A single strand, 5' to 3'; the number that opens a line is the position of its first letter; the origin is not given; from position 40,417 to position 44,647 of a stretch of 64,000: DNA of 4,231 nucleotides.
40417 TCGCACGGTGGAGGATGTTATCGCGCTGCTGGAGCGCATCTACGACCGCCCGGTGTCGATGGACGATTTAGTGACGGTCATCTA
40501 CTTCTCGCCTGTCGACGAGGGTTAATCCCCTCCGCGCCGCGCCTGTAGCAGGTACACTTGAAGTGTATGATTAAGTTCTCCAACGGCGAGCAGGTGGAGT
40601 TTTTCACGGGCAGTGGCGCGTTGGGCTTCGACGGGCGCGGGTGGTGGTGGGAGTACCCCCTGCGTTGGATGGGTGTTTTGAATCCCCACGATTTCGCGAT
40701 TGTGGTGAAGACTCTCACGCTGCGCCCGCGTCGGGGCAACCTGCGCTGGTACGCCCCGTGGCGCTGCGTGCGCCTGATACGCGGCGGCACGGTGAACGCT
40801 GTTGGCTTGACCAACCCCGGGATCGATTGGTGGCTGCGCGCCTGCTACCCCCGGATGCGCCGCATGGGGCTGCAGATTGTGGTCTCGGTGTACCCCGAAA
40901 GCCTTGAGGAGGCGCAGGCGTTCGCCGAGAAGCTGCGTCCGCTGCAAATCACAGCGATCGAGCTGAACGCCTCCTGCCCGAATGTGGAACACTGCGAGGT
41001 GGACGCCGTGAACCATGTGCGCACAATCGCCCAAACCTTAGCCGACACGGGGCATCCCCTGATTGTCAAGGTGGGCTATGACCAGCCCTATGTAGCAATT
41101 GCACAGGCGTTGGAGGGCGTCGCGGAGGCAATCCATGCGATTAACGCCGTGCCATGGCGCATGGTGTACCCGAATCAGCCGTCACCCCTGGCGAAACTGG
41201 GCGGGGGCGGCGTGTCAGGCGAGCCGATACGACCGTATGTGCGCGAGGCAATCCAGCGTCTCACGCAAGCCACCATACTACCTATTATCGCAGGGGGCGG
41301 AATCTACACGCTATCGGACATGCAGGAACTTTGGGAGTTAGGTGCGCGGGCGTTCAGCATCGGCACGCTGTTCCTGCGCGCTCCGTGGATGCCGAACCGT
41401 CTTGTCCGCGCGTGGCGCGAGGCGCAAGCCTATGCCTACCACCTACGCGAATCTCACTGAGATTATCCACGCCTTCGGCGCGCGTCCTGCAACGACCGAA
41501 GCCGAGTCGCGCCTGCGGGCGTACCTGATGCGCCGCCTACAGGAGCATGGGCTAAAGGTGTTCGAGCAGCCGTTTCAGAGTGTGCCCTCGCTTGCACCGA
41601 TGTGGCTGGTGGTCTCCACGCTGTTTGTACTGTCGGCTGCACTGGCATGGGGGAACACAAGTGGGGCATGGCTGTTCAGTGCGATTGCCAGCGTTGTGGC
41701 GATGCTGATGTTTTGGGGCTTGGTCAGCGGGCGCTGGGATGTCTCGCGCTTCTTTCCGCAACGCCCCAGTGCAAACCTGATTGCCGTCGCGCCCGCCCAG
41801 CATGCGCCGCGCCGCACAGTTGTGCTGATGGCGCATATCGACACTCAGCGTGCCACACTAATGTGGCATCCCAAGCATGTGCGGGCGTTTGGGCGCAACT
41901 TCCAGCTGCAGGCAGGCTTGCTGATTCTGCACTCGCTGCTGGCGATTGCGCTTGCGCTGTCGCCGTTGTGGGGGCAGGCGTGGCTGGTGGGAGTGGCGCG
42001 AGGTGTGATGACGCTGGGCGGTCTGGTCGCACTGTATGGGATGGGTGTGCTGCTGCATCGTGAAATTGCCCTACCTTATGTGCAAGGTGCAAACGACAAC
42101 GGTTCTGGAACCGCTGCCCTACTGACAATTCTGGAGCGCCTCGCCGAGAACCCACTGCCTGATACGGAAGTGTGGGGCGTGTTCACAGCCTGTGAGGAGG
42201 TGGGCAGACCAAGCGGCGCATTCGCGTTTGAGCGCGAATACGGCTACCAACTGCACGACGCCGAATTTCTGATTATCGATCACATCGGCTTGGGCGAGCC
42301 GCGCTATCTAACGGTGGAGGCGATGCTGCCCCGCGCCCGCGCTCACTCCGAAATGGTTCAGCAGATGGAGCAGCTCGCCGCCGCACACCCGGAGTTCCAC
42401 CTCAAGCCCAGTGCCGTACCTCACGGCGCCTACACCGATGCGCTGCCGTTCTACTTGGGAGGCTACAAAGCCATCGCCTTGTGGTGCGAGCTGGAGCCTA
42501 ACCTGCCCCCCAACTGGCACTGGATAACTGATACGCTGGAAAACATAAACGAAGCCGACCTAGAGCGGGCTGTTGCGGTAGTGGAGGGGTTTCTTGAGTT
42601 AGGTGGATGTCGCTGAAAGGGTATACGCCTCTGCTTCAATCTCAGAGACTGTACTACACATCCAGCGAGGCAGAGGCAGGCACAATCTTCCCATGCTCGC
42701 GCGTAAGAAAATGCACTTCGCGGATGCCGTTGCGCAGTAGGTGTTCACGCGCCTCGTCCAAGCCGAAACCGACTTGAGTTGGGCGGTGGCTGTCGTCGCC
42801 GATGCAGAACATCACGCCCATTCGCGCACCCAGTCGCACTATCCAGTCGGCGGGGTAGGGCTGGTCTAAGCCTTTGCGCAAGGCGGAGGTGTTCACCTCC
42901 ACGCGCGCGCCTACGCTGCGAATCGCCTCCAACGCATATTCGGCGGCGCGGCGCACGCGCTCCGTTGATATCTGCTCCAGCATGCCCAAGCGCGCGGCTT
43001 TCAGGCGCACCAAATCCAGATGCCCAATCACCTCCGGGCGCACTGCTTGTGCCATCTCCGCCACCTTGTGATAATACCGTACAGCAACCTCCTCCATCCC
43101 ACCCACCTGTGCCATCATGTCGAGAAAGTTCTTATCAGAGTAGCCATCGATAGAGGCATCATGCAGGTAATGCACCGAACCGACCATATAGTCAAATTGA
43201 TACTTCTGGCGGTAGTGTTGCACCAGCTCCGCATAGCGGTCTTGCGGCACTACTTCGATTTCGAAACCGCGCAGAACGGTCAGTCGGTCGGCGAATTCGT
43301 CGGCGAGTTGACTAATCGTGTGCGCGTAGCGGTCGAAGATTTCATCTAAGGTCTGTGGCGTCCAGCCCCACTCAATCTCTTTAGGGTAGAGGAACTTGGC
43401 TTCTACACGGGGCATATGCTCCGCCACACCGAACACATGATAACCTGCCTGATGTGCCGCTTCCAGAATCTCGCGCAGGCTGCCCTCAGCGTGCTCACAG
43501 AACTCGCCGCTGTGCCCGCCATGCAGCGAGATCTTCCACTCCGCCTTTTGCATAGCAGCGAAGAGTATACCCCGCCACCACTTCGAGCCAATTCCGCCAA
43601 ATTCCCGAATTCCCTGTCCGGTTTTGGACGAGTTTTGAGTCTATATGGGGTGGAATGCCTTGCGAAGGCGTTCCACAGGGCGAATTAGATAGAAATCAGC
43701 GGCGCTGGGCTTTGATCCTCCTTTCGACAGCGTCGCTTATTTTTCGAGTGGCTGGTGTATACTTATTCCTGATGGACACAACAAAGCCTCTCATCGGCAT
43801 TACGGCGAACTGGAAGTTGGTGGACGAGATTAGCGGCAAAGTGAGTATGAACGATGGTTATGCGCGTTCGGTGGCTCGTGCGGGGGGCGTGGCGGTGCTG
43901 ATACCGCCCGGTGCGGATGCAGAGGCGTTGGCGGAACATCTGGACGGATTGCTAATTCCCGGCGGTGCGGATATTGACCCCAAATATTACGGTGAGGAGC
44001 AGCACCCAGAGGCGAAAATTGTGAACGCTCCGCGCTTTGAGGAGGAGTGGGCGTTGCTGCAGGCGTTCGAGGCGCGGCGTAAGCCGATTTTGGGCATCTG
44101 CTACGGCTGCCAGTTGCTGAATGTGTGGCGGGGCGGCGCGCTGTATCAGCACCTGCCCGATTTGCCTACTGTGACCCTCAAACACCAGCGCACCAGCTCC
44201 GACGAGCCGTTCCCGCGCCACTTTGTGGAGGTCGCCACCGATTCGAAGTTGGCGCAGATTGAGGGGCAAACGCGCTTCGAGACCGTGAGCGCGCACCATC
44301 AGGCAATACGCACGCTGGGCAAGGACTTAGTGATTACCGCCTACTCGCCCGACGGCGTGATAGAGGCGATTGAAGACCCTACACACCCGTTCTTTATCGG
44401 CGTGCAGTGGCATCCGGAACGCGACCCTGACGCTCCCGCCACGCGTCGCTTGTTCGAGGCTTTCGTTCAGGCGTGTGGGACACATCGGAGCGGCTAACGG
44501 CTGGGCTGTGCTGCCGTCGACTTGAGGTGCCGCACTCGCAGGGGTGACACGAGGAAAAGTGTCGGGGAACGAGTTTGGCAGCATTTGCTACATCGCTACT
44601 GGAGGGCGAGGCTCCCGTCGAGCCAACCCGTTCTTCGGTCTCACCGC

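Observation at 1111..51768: Widespread leaderless-type gene starts: a GGTAnnnT -10 box sits 6-10 nt upstream of the start codon with no Shine-Dalgarno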

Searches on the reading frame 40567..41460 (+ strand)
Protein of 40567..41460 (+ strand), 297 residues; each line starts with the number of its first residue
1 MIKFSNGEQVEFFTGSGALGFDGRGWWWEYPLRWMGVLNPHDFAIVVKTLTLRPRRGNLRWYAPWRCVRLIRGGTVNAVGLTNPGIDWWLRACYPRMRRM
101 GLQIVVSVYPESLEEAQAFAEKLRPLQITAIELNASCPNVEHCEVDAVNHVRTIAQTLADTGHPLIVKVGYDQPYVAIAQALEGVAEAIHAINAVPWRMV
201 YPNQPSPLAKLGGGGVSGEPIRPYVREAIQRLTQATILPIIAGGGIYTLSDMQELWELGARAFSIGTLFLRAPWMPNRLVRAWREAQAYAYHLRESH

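Call 38: search_protein_families(library=pfam, proteins=[window:40567-41460:+], max_evalue=0.00001)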
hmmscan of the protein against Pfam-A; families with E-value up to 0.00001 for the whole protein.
window:40567-41460:+ (297 aa): 2 families
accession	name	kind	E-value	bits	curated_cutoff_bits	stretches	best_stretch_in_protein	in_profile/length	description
PF01180.27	DHO_dh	-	2.4e-27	96.3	27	1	44-279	39-283/291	Dihydroorotate dehydrogenase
PF00977.27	His_biosynth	-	6.4e-06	26.2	23.6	0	226-283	62-119/228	Histidine biosynthesis protein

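Call 60: find_encoding_contigs(protein=window:40567-41460:+, flank=1000, max_places=2)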
Protein window:40567-41460:+ (297 aa): 5 contigs read that carry it; 2 places shown.
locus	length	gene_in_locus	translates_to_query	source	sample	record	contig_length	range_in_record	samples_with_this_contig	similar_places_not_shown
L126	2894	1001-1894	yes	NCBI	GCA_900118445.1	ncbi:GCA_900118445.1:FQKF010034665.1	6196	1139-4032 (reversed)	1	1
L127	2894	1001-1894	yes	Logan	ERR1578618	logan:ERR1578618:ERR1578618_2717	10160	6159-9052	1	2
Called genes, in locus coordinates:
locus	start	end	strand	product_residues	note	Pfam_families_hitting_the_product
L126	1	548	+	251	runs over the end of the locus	PF01261:AP_endonuc_2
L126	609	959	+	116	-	-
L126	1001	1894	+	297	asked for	PF01180:DHO_dh, PF01207:Dus (faint), PF00977:His_biosynth (weak)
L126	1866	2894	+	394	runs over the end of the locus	PF01546:Peptidase_M20 (faint), PF04389:Peptidase_M28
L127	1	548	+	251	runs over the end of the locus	PF01261:AP_endonuc_2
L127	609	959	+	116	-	-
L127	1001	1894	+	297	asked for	PF01180:DHO_dh, PF01207:Dus (faint), PF00977:His_biosynth (weak)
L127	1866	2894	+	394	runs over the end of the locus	PF01546:Peptidase_M20 (faint), PF04389:Peptidase_M28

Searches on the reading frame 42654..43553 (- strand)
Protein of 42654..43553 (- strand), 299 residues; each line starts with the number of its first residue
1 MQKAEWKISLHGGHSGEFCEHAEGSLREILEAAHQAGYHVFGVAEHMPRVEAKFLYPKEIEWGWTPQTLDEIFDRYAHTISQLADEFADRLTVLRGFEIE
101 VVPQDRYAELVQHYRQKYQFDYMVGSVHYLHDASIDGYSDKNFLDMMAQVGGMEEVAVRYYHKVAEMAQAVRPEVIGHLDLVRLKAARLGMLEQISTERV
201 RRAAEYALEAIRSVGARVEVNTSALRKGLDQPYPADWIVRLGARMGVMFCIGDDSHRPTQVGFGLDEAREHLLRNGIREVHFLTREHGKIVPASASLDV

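Call 39: search_protein_families(library=pfam, proteins=[window:42654-43553:-], max_evalue=0.00001)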
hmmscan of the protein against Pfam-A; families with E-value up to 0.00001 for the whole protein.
window:42654-43553:- (299 aa): 1 family
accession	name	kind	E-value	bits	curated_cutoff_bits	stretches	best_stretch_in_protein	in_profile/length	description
PF02811.25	PHP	-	9.5e-18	65.5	26.4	1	14-223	5-164/164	PHP domain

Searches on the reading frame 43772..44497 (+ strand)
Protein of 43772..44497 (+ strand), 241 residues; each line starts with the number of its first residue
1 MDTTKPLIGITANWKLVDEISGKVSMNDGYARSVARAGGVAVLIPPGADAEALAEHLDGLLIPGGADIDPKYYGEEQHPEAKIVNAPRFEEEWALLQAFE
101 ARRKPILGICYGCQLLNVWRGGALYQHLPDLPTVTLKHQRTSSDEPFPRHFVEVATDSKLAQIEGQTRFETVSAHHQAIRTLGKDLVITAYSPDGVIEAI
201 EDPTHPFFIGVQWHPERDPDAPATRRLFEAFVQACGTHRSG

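Call 39: search_protein_families(library=pfam, proteins=[window:43772-44497:+], max_evalue=0.00001)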
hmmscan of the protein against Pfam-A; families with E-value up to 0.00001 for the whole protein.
window:43772-44497:+ (241 aa): 2 families
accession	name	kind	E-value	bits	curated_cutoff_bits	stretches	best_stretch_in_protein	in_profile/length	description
PF07722.19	Peptidase_C26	-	2.7e-59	201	20.5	1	6-216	1-219/219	Peptidase C26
PF00117.34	GATase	-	6.4e-19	68.8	22.8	1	47-233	30-189/190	Glutamine amidotransferase class-I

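Call 44: find_homologous_proteins(query=window:43772-44497:+, max_evalue=1e-40)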
Query window:43772-44497:+ (241 aa): 1003 proteins with E <= 1e-40 among 8000 candidates; the best 120 are listed.
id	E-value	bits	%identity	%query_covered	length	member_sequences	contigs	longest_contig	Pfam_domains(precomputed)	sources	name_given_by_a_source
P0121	5.7e-150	516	93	100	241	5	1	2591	PF07722.20,PF00117.35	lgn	-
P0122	2.9e-132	458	84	98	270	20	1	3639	PF07722.20,PF00117.35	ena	-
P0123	3.1e-131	454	81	98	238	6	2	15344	PF07722.20,PF00117.35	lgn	-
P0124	3.4e-131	454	81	98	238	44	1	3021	PF07722.20,PF00117.35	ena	-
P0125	1.4e-129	449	81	99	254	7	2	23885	PF07722.20,PF00117.35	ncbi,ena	-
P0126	2.1e-129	448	82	98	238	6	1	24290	PF07722.20,PF00117.35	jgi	jgi:putative glutamine amidotransferase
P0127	5.9e-129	447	82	98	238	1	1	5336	PF07722.20,PF00117.35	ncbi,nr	ncbi:MAG: gamma-glutamyl-gamma-aminobutyrate hydrolase family protein [Fimbriimonadales bacterium]|n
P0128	1.7e-127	442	81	98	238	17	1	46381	PF07722.20,PF00117.35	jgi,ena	-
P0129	2.4e-127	442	81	98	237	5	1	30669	PF07722.20,PF00117.35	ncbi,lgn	-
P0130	6.2e-127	440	80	98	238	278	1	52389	PF07722.20,PF00117.35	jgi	jgi:putative glutamine amidotransferase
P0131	1.5e-121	423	77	98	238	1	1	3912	PF07722.20,PF00117.35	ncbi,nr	ncbi:MAG: gamma-glutamyl-gamma-aminobutyrate hydrolase family protein [Fimbriimonadales bacterium]|n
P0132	8.3e-113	394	74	96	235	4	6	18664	PF07722.20,PF00117.35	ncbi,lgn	-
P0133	1.5e-112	393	72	98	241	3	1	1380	PF07722.20,PF00117.35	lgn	-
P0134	2.7e-107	376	71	97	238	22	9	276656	PF07722.20,PF00117.35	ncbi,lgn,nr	ncbi:MAG: gamma-glutamyl-gamma-aminobutyrate hydrolase family protein [Fimbriimonadales bacterium]|n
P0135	3.3e-106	372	69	98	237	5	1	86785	PF07722.20,PF00117.35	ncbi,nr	ncbi:MAG: gamma-glutamyl-gamma-aminobutyrate hydrolase family protein [Fimbriimonadales bacterium]|n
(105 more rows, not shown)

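Call 45: find_encoding_contigs(protein=P0130, flank=10000, max_places=1)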
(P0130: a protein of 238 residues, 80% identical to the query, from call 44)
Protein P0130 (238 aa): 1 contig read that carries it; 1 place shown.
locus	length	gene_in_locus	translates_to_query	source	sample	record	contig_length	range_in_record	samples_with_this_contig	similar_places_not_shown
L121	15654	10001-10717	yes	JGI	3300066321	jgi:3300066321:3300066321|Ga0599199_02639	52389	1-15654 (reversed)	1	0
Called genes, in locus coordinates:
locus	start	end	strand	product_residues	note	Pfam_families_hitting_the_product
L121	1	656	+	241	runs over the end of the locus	PF01872:RibD_C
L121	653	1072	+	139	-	-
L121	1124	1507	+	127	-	-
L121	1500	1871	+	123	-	-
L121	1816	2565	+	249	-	PF04028:DUF374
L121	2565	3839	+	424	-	PF04413:Glycos_transf_N, PF00534:Glycos_transf_1 (weak)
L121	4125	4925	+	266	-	PF01145:Band_7, PF13421:Band_7_1 (weak)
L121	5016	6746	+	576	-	PF01590:GAF, PF13185:GAF_2, PF00989:PAS, PF08448:PAS_4, PF13426:PAS_9, PF13596:PAS_10 (weak), PF00512:HisKA, PF02518:HATPase_c, +2 more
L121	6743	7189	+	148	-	PF00692:dUTPase, PF22769:DCD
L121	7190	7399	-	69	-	PF09360:zf-CDGSH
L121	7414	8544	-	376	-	PF02073:Peptidase_M29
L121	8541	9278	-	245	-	-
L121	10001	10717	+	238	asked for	PF07722:Peptidase_C26, PF00117:GATase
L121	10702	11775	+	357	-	PF03747:ADP_ribosyl_GH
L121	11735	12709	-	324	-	PF00892:EamA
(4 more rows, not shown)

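Call 46: find_encoding_contigs(protein=P0134, flank=10000, max_places=1)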
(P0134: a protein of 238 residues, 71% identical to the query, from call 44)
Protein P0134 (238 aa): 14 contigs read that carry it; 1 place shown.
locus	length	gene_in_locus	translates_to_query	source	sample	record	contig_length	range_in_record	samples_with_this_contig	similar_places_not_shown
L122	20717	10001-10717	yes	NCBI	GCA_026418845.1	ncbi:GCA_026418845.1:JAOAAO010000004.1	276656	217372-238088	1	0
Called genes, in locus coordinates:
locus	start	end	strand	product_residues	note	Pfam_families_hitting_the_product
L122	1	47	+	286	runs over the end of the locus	PF02569:Pantoate_ligase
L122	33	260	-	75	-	PF03683:UPF0175, PF24001:DUF7317 (weak)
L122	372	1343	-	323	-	PF00248:Aldo_ket_red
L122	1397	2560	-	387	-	PF01261:AP_endonuc_2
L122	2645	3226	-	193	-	PF01782:RimM, PF05239:PRC, PF24986:PRC_RimM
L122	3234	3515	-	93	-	PF13083:KH_KhpA-B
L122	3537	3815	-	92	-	PF00886:Ribosomal_S16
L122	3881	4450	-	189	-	PF01464:SLT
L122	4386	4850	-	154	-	PF02050:FliJ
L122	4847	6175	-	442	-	PF00006:ATP-synt_ab, PF18269:T3SS_ATPase_C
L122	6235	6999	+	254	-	PF03808:Glyco_tran_WecG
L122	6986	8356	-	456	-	PF03448:MgtE_N, PF14841:FliG_M (faint), PF14842:FliG_N (faint), PF00571:CBS, PF01769:MgtE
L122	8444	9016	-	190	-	-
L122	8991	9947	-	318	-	PF01555:N6_N4_Mtase, PF01170:UPF0020 (weak), PF08241:Methyltransf_11 (faint), PF01555:N6_N4_Mtase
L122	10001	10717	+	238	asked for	PF07722:Peptidase_C26, PF00117:GATase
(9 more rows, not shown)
